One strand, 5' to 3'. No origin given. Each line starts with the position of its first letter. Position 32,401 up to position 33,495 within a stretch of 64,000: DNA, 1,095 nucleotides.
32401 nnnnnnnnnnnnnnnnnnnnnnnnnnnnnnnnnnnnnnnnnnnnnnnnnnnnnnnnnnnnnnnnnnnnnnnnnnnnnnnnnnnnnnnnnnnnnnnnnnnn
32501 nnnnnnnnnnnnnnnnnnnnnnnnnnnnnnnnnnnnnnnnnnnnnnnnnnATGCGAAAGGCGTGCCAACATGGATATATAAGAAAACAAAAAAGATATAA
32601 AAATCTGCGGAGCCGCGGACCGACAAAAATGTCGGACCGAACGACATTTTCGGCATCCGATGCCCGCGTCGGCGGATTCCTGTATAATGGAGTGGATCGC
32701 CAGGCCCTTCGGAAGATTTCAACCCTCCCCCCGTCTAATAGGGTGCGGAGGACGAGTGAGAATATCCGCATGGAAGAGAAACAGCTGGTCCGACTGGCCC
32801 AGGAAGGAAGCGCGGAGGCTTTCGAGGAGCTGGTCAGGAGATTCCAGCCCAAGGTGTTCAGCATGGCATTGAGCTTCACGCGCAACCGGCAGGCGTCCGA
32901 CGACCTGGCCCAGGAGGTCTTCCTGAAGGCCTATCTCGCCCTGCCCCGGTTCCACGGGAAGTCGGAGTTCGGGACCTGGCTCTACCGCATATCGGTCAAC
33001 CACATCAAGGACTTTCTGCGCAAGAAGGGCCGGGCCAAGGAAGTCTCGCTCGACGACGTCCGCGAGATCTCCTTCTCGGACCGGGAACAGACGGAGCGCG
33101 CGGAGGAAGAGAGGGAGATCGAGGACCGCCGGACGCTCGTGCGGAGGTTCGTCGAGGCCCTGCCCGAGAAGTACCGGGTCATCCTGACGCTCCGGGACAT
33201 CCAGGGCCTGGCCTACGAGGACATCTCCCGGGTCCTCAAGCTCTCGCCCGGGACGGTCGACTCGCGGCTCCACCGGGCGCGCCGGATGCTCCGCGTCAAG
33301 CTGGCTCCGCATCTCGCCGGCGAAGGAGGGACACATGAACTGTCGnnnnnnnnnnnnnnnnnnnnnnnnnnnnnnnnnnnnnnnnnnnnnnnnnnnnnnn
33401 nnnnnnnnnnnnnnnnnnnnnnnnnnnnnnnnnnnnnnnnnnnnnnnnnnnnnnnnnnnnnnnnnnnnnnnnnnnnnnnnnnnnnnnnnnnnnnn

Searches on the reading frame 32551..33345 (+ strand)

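Call 45: search_protein_families(library=pfam, proteins=[window:32551-33345:+], max_evalue=0.0001)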
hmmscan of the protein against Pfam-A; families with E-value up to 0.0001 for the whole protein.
window:32551-33345:+ (265 aa): 4 families
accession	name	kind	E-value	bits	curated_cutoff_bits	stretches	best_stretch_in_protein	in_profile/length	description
PF04542.20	Sigma70_r2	-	1.5e-19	70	24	1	94-161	1-70/71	Sigma-70 region 2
PF08281.18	Sigma70_r4_2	-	1.1e-16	60.6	25.7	1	196-247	3-54/54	Sigma-70, region 4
PF07638.17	Sigma70_ECF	-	6.5e-08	33.1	21.1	1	78-251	6-183/185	ECF sigma factor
PF04545.22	Sigma70_r4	-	6.8e-08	32.4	24.1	1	202-248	3-49/50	Sigma-70, region 4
